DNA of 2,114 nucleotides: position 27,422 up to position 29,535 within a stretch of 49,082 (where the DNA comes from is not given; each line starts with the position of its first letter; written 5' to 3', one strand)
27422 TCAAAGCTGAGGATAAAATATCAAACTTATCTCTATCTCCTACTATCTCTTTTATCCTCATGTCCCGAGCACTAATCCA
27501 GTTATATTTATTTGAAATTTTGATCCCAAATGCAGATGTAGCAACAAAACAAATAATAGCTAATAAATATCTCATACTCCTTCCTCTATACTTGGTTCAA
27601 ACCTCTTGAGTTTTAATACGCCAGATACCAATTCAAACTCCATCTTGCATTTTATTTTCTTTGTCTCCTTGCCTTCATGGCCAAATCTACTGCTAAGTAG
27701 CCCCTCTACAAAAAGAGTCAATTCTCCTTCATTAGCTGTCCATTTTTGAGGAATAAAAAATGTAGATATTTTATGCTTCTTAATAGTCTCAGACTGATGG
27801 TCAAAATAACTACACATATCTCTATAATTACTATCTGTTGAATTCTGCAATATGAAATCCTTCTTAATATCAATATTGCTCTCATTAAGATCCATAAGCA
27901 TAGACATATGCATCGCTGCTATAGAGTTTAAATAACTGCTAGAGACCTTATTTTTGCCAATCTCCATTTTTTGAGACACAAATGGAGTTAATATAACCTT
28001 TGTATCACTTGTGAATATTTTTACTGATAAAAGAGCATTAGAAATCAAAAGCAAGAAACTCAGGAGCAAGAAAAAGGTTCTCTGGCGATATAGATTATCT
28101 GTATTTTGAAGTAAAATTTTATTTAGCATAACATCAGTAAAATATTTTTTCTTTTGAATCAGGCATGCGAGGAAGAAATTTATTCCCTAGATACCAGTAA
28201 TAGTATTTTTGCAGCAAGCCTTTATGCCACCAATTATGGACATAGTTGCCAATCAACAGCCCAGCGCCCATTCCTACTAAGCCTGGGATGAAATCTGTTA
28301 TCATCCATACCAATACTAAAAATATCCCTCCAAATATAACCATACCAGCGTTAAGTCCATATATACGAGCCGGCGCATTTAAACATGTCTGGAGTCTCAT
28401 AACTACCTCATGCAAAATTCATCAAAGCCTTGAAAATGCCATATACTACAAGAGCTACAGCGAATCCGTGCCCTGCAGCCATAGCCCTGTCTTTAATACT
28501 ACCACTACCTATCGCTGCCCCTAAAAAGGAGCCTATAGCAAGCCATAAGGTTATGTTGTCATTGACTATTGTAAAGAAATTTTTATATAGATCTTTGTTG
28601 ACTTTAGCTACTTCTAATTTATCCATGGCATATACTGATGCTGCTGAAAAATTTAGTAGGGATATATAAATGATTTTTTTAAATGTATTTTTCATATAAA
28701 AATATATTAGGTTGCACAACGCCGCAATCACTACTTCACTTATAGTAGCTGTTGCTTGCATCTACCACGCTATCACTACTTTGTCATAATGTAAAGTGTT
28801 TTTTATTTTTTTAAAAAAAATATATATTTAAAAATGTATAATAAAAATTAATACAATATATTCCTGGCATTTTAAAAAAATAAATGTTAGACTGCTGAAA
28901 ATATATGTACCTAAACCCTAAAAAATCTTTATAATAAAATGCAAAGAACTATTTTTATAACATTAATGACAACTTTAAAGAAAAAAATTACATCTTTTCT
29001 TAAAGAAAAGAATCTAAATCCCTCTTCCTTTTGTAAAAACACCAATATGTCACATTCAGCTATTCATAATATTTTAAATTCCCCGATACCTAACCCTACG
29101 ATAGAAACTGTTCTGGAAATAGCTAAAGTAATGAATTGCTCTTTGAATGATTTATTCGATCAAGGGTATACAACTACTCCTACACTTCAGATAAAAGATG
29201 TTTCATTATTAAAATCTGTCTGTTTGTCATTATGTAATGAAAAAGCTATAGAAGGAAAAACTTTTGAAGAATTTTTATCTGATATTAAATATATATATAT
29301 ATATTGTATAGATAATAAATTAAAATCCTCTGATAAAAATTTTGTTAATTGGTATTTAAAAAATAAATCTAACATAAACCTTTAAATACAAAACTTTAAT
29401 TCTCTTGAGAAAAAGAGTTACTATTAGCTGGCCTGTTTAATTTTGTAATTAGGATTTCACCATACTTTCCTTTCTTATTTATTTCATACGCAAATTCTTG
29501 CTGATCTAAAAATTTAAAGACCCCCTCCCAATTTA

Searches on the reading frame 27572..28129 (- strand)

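Call 11: search_protein_families(library=pfam, proteins=[window:27572-28129:-], max_evalue=0.01)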
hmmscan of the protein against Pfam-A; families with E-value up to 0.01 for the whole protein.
window:27572-28129:- (185 aa): 1 family
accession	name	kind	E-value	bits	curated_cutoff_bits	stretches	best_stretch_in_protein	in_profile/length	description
PF05309.16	TraE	-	2.1e-30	106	24.8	1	3-178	3-181/182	TraE protein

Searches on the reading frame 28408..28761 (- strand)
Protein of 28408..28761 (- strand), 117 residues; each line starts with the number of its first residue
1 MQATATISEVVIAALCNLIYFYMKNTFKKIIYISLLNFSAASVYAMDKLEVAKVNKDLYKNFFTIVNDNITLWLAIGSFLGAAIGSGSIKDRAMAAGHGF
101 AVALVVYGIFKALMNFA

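Call 11: search_protein_families(library=pfam, proteins=[window:28408-28761:-], max_evalue=0.01)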
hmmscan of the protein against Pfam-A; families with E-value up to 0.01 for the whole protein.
window:28408-28761:- (117 aa): 1 family
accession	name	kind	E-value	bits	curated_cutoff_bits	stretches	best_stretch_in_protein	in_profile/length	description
PF09882.14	DUF2109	-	0.0035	17.8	23.1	0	10-45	6-41/76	Predicted membrane protein (DUF2109)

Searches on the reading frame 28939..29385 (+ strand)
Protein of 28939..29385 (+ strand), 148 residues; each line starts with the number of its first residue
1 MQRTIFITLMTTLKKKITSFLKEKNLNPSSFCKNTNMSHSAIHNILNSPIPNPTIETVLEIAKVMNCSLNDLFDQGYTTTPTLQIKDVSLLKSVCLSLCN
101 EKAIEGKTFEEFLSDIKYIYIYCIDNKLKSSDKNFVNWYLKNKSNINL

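Call 56: search_protein_families(library=pfam, proteins=[window:28939-29385:+], max_evalue=0.01)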
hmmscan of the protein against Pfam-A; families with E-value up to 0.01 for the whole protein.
window:28939-29385:+ (148 aa): 2 families
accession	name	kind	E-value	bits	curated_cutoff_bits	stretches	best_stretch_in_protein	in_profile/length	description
PF13443.12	HTH_26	-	3.9e-09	37.1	22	1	16-74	1-59/63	Cro/C1-type HTH DNA-binding domain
PF01381.28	HTH_3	-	1.3e-06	28.8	23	1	21-72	5-55/55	Helix-turn-helix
